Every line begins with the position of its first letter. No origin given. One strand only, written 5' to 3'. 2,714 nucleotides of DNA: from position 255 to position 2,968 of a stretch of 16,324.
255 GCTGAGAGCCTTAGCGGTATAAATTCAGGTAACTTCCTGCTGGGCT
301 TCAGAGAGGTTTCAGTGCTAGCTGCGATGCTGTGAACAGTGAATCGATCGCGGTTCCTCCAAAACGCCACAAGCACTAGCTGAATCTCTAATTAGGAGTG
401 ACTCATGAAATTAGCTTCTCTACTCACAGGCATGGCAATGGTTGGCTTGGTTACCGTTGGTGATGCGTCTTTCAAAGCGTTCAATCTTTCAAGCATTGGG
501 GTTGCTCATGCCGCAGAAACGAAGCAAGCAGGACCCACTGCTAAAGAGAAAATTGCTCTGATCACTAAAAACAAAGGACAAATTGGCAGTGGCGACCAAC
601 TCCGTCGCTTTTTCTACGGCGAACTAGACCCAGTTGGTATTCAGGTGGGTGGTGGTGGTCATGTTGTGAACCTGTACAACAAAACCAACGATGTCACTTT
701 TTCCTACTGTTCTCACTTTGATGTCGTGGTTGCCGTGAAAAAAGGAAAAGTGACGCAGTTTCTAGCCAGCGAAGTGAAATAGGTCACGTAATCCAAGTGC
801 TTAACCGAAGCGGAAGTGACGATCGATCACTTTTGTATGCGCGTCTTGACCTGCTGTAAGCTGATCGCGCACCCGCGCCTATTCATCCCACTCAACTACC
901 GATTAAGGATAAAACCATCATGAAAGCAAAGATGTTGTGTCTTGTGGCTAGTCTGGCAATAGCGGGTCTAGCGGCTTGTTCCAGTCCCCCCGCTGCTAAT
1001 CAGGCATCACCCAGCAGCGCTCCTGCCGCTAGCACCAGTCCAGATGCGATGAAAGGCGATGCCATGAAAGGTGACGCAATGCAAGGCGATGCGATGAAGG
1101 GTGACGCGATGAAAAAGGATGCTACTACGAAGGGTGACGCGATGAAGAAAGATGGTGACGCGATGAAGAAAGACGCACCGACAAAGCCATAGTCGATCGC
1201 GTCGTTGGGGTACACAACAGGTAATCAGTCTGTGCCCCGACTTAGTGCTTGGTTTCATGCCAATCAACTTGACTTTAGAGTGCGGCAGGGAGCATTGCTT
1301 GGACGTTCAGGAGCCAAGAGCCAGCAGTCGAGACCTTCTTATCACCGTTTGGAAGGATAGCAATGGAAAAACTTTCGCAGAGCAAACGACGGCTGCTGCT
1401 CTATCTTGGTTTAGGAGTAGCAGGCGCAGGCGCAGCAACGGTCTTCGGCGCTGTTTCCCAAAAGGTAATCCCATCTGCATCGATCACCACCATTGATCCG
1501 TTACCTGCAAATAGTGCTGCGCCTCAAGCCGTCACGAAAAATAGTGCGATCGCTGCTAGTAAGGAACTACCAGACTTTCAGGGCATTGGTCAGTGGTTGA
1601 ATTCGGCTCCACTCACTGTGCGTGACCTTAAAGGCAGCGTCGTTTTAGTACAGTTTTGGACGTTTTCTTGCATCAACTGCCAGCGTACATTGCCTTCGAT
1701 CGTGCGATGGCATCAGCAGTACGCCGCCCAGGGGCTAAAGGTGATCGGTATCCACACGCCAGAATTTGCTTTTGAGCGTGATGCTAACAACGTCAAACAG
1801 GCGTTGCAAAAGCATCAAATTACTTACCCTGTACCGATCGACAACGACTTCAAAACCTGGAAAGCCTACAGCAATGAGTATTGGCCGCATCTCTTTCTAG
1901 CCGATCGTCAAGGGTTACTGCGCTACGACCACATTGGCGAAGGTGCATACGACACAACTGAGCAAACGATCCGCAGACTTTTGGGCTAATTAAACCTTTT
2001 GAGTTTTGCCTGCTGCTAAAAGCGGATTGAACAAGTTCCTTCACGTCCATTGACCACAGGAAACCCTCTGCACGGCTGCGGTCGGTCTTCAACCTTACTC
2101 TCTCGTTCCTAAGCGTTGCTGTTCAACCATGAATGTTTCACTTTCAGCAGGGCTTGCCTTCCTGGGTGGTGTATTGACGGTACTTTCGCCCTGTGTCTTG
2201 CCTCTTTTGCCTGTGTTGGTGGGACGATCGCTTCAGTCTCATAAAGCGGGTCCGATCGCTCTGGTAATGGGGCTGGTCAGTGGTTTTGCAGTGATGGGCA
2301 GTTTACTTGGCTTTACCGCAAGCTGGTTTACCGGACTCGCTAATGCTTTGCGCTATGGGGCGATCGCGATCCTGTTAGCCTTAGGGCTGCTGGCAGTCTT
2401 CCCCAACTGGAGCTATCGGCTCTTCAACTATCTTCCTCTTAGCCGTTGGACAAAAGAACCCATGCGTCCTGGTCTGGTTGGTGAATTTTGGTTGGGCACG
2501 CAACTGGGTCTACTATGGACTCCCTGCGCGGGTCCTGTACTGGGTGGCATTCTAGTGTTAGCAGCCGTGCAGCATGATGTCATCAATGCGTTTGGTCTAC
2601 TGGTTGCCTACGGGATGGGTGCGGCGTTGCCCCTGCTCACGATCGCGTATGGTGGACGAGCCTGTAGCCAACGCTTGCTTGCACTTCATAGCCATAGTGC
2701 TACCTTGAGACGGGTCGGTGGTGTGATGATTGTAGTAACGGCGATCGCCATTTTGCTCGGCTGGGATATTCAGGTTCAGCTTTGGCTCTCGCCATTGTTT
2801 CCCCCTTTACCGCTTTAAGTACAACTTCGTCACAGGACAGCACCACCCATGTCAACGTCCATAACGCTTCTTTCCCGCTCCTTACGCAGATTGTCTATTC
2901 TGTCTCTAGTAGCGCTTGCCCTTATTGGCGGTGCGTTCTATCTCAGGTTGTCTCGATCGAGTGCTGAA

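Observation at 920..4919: Candidate extracytoplasmic methionine-oxidation defence module: Met-rich decoy, Trx/CcdA/MsrA arm and cytochrome b/Mo-enzyme arm in one cluster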

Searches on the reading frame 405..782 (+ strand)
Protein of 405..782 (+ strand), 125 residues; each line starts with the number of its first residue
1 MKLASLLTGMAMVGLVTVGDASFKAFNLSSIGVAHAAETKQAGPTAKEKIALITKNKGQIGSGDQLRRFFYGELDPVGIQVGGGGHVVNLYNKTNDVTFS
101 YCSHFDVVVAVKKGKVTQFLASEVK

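Call 3: search_protein_families(library=pfam, proteins=[window:405-782:+], max_evalue=0.01)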
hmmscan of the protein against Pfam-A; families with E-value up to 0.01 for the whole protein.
window:405-782:+ (125 aa): 0 families

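Call 4: search_protein_families(library=ncbifam, proteins=[window:405-782:+], max_evalue=0.01)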
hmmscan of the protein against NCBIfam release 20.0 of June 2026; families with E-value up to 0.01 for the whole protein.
window:405-782:+ (125 aa): 0 families

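Call 58: find_homologous_proteins(query=window:405-782:+, max_evalue=0.001)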
Query window:405-782:+ (125 aa): 632 proteins with E <= 0.001 among 653 candidates; the best 120 are listed.
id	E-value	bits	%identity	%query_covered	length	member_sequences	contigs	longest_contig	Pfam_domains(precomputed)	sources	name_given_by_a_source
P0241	2.1e-74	265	100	100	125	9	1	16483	-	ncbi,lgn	-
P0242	3.5e-63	229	86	100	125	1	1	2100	-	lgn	-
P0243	1.5e-62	227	84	100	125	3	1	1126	-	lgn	-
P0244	3.2e-61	222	82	100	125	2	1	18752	-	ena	-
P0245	3.9e-61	222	84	100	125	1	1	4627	-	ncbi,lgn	-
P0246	2.4e-60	220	82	100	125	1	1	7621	-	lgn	-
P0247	2.8e-59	216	82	100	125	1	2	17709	-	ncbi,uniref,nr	ncbi:hypothetical protein [Stenomitos frigidus]|uniref:Uncharacterized protein n=1 Tax=Stenomitos fr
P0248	1.1e-58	214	81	100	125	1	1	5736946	-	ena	-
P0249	1.2e-58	214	79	100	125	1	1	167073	-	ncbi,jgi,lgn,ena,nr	ncbi:MAG: hypothetical protein KME45_07500 [Stenomitos rutilans HA7619-LM2]|jgi:hypothetical protein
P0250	2.6e-58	213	80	100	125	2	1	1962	-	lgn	-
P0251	3.5e-58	213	80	100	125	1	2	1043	-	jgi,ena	-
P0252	7.0e-58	212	82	100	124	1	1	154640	-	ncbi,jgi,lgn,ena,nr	ncbi:MAG: hypothetical protein KME27_11735 [Lyngbya sp. HA4199-MV5]|jgi:hypothetical protein|nr:hypo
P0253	8.4e-58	211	81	100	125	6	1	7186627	-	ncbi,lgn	ncbi:MAG: hypothetical protein ACAF41_30305 [Leptolyngbya sp. BL-A-14]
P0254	3.5e-57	209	82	100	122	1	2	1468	-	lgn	-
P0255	7.0e-57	208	79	100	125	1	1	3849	-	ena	-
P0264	2.9e-54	200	77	100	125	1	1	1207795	-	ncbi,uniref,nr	ncbi:hypothetical protein K9N68_39450 (plasmid) [Kovacikia minuta CCNUW1]|uniref:hypothetical protei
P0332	5.4e-49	183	71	100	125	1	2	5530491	-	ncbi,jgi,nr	ncbi:hypothetical protein OsccyDRAFT_4741 [Leptolyngbyaceae cyanobacterium JSC-12]|nr:hypothetical p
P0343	5.0e-48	180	68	100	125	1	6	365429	-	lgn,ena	-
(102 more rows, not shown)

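Call 59: find_encoding_contigs(protein=P0332, flank=7000, max_places=1)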
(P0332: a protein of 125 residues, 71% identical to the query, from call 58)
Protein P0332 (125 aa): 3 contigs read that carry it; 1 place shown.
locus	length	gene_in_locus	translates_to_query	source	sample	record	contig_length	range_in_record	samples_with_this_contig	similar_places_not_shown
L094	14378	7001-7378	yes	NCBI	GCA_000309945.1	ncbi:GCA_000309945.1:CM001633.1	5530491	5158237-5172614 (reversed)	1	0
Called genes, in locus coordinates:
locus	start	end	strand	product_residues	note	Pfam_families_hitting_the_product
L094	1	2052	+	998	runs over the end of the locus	PF03699:UPF0182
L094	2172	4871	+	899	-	PF22422:MGH1-like_GH, PF03200:Glyco_hydro_63 (weak), PF22422:MGH1-like_GH (weak)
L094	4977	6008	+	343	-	PF10017:Methyltransf_33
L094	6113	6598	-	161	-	-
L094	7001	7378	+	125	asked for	-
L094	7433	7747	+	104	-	PF01625:PMSR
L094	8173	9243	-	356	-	PF00512:HisKA, PF00563:EAL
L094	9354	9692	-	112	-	-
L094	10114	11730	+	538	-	PF00512:HisKA (faint), PF02518:HATPase_c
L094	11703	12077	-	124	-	PF00072:Response_reg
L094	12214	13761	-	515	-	PF00072:Response_reg, PF21695:GlnR_1st (faint), PF00486:Trans_reg_C, PF01627:Hpt, PF00072:Response_reg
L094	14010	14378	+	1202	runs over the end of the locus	PF00072:Response_reg, PF08448:PAS_4, PF01590:GAF, PF13185:GAF_2, PF08448:PAS_4, PF08447:PAS_3, PF00512:HisKA, PF02518:HATPase_c, +4 more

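Call 60: find_encoding_contigs(protein=P0343, flank=7000, max_places=1)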
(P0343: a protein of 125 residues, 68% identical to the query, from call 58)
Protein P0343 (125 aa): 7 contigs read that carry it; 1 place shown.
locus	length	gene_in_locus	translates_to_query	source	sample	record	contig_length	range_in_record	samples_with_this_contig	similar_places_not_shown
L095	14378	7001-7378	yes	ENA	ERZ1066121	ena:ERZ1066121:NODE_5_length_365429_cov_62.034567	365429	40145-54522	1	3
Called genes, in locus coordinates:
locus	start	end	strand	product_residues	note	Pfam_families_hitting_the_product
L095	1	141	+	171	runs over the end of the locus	PF01641:SelR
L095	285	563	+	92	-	-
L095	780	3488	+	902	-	PF22422:MGH1-like_GH, PF03200:Glyco_hydro_63 (weak), PF22422:MGH1-like_GH (weak)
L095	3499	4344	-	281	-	PF13489:Methyltransf_23, PF01209:Ubie_methyltran, PF03848:TehB (weak), PF06325:PrmA (weak), PF08241:Methyltransf_11, PF08242:Methyltransf_12, PF13649:Methyltransf_25, PF13847:Methyltransf_31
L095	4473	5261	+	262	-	PF01887:SAM_HAT_N (faint)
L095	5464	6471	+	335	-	-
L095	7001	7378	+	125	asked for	-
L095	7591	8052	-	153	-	-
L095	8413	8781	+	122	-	PF00085:Thioredoxin, PF13098:Thioredoxin_2 (weak)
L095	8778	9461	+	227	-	PF00027:cNMP_binding, PF13545:HTH_Crp_2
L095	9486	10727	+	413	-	PF01590:GAF, PF13185:GAF_2, PF00512:HisKA, PF02518:HATPase_c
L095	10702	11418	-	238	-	PF00072:Response_reg, PF00486:Trans_reg_C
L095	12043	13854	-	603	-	PF00395:SLH, PF04966:OprB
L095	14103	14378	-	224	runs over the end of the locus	PF00072:Response_reg, PF00486:Trans_reg_C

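Call 61: find_encoding_contigs(protein=P0264, flank=7000, max_places=1)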
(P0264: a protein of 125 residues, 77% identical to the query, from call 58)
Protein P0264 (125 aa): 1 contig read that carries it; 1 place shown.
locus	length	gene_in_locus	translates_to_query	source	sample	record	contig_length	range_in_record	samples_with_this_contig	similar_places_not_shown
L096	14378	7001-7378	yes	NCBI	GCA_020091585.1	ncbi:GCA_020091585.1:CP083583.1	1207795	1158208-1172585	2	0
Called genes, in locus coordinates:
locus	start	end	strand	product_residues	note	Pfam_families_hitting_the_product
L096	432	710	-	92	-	PF01527:HTH_Tnp_1, PF13518:HTH_28 (weak), PF13551:HTH_29 (weak)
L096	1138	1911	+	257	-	PF00440:TetR_N, PF17918:TetR_C_15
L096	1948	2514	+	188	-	PF05685:Uma2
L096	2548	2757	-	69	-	-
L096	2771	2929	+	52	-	PF03400:DDE_Tnp_IS1 (weak)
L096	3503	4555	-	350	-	PF01594:AI-2E_transport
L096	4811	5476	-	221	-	PF21088:MS_channel_1st (weak), PF00924:MS_channel_2nd, PF21082:MS_channel_3rd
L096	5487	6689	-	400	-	-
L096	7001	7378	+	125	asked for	-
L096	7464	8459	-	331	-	PF01548:DEDD_Tnp_IS110, PF02371:Transposase_20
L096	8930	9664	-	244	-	PF00657:Lipase_GDSL, PF13472:Lipase_GDSL_2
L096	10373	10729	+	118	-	-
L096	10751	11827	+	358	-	-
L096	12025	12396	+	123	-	-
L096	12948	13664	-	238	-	PF00174:Oxidored_molyb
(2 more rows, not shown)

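Call 70: predict_structure(alignment_id=A2)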
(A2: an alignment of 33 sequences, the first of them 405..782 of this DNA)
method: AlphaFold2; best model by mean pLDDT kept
length: 125 residues; sequences in the alignment: 33
mean_pLDDT: 66.7   pTM: 0.54
mean pLDDT of the five models: 66.7, 65.6, 64.7, 63.6, 61.1
residues with pLDDT >= 90: 10; 70-90: 60; 50-70: 14; < 50: 41
segments of 3 or more residues with pLDDT < 50: 1-41
pLDDT, mean of each block of 10 residues (from residue 1): 38 35 35 40 70 76 68 84 84 89 84 90 80
secondary structure, 60 per line:
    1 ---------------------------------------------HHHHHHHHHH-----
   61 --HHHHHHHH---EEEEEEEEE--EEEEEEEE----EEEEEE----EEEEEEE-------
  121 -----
elements in order: H46-55 H63-70 E74-82 E85-92 E97-102 E107-113

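Call 73: fold_search(model_id=the predicted structure, library=pdb)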
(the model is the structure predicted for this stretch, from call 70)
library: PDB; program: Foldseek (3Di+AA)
matches with E <= 10: 694; with E <= 0.001: 0
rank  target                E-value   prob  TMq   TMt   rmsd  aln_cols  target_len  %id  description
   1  7rmg_B                2.8e-01  0.20  0.26  0.12  15.8        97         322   11  Substance P bound to active human neurokinin 1 receptor in complex with miniGs/q70 (released 2021-11-03)
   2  8inr_B                2.8e-01  0.18  0.26  0.11  15.5        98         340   11  Cryo-EM structure of the alpha-MSH-bound human melanocortin receptor 5 (MC5R)-Gs complex (released 2023-09-20)
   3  9azz_C                4.1e-01  0.35  0.23  0.18   3.0        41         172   20  Crystal structure of outer membrane lipoprotein carrier protein (LolA) from Ehrlichia ruminantium (released 2024-03-20)
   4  7mqa_LR               4.1e-01  0.35  0.25  0.05   5.9        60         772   13  Cryo-EM structure of the human SSU processome, state post-A1 (released 2021-09-22)
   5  6niy_B                4.7e-01  0.13  0.24  0.10  15.8        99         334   10  A high-resolution cryo-electron microscopy structure of a calcitonin receptor-heterotrimeric Gs protein complex (released 2019-01-23)
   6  4av8                  5.0e-01  0.51  0.25  0.11   3.3        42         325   10  Kluyveromyces lactis Hsv2 complete loop 6CD (released 2012-06-13)
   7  8kh4_C                5.0e-01  0.11  0.23  0.10  15.5        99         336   11  Cryo-EM structure of the GPR161-Gs complex (released 2023-10-11)
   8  6g79_B                5.3e-01  0.14  0.26  0.11  15.5        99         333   11  Coupling specificity of heterotrimeric Go to the serotonin 5-HT1B receptor (released 2018-06-20)
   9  6whc_B                5.3e-01  0.12  0.23  0.10  15.8        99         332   11  CryoEM Structure of the glucagon receptor with a dual-agonist peptide (released 2020-05-27)
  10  6m8s_H                5.7e-01  0.14  0.26  0.12  15.5        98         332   11  Crystal structure of the KCTD12 H1 domain in complex with Gbeta1gamma2 subunits (released 2019-02-27)
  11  7qrv_A                6.0e-01  0.38  0.21  0.11   2.9        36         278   17  Crystal structure of NHL domain of TRIM2 (full C-terminal) (released 2022-05-04)
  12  4udm_B                6.0e-01  0.28  0.23  0.29   4.1        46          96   20  Crystal structure of Im3 in complex with Y52A mutant of E3RNase (released 2016-01-13)
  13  8gee_B                6.4e-01  0.11  0.24  0.10  15.7        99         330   10  CryoEM structure of beta-2-adrenergic receptor in complex with nucleotide-free Gs heterotrimer (#15 of 20) (released 2024-03-06)
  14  6gdg_B                6.4e-01  0.11  0.24  0.10  15.3       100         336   10  Cryo-EM structure of the adenosine A2A receptor bound to a miniGs heterotrimer (released 2018-05-16)
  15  3ml4_C                6.9e-01  0.35  0.27  0.17   4.8        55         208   18  Crystal structure of a complex between Dok7 PH-PTB and the MuSK juxtamembrane region (released 2010-07-14)
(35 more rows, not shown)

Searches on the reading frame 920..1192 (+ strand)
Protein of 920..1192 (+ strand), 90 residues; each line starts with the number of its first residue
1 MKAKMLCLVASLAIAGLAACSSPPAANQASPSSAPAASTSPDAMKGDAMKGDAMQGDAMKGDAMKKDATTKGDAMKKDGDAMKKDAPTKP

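Call 3: search_protein_families(library=pfam, proteins=[window:920-1192:+], max_evalue=0.01)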
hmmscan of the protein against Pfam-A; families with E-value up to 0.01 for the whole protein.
window:920-1192:+ (90 aa): 0 families

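Call 4: search_protein_families(library=ncbifam, proteins=[window:920-1192:+], max_evalue=0.01)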
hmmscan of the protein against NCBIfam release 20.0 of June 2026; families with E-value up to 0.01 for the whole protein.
window:920-1192:+ (90 aa): 2 families
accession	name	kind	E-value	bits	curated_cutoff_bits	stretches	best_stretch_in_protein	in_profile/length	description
TIGR02953.1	penta_MxKDx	subfamily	9.9e-10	38.3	41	1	30-86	15-72/78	pentapeptide MXKDX repeat protein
NF047631.1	SodCMycob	equivalog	0.0069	16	230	1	4-60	10-65/236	superoxide dismutase[Cu-Zn]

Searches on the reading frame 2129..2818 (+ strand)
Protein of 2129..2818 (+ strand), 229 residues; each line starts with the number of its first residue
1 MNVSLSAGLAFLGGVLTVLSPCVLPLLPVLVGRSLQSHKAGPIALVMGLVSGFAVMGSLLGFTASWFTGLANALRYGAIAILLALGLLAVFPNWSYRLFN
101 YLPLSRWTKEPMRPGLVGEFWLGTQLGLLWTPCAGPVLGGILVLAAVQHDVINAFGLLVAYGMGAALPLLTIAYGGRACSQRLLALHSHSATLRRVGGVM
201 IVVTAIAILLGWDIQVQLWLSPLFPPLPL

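Call 3: search_protein_families(library=pfam, proteins=[window:2129-2818:+], max_evalue=0.01)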
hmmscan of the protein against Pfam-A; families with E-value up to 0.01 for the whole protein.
window:2129-2818:+ (229 aa): 1 family
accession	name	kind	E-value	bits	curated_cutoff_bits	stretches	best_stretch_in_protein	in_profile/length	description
PF02683.22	DsbD_TM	-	4.6e-13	49.4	27.1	1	10-208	7-214/219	Cytochrome C biogenesis protein transmembrane domain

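Call 4: search_protein_families(library=ncbifam, proteins=[window:2129-2818:+], max_evalue=0.01)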
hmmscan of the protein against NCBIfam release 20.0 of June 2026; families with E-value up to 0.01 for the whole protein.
window:2129-2818:+ (229 aa): 3 families
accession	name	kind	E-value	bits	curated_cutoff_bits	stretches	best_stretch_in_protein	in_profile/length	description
NF001419.0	PRK00293.1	subfamily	1.1e-10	40.7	330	1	4-179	169-355/574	protein-disulfide reductase DsbD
NF045694.1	seleno_TsoB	exception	3.9e-10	38.4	805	1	10-174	188-357/572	rhodanese/DsbD fusion-like selenoprotein TsoB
NF040495.1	tranport_ArsG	equivalog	5e-05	22.8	200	1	4-207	4-219/225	aromatic aminobenezylarsenical efflux permease ArsG family transporter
